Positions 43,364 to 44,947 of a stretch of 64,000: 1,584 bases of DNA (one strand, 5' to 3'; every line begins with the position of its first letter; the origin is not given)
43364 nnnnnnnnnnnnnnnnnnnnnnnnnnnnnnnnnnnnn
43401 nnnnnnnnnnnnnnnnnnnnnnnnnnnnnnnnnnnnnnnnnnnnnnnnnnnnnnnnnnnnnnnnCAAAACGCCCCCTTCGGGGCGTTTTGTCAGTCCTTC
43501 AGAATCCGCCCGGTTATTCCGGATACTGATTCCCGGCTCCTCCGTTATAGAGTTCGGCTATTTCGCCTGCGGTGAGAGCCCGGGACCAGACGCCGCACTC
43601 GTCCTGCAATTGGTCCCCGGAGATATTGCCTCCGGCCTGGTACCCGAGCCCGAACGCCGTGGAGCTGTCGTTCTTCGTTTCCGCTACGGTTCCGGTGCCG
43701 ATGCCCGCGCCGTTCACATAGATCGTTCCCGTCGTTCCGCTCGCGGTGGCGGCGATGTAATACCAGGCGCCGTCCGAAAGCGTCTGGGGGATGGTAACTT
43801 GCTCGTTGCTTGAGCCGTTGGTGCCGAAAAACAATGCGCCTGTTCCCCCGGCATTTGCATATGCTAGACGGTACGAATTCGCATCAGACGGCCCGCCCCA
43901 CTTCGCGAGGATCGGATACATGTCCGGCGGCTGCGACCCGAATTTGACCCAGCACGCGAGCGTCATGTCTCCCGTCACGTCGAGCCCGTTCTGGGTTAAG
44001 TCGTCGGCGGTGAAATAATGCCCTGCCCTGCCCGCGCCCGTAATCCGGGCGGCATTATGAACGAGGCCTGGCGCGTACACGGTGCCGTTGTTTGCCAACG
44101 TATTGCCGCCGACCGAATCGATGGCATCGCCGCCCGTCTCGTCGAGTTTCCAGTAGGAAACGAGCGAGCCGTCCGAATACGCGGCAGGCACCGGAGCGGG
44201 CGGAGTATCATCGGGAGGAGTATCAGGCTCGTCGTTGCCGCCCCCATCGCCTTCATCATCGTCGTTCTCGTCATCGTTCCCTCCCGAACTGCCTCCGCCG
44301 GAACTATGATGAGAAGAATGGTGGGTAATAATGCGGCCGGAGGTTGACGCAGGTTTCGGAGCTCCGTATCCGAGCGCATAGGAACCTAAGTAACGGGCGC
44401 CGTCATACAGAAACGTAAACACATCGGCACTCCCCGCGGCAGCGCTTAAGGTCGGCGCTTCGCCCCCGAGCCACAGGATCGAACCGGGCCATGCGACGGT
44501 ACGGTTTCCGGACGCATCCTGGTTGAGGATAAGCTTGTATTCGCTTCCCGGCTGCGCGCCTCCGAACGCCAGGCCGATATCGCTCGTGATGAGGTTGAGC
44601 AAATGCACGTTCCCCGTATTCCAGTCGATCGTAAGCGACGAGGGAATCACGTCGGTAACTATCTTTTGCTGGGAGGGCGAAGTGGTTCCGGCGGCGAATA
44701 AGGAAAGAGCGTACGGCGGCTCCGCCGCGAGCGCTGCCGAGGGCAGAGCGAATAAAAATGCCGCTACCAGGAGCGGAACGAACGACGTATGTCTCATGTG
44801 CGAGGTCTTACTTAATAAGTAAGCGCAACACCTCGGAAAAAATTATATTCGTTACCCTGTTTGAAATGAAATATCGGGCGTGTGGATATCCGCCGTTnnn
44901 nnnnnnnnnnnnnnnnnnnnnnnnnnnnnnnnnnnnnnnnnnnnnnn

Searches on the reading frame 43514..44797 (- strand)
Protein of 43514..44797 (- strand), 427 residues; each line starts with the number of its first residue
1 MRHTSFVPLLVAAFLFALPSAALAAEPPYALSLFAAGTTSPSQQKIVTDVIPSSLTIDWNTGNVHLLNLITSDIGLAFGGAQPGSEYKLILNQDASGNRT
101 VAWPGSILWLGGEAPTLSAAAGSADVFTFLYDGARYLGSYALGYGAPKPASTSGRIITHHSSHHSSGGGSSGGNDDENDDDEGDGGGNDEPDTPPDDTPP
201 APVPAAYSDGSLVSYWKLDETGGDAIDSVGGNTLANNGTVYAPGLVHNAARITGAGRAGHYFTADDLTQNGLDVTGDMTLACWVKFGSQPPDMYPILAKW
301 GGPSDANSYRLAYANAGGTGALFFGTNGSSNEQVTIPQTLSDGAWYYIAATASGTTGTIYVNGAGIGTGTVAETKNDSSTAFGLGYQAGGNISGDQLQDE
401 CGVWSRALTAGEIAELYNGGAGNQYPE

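Call 4: search_protein_families(library=pfam, proteins=[window:43514-44797:-], max_evalue=0.01)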
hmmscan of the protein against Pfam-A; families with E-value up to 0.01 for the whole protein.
window:43514-44797:- (427 aa): 2 families
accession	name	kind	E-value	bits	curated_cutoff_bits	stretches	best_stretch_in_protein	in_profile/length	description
PF13385.13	Laminin_G_3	-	2e-21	77.1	27.6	1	268-414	10-151/151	Concanavalin A-like lectin/glucanases superfamily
PF00054.30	Laminin_G_1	-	0.0035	18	24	1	327-365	37-75/131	Laminin G domain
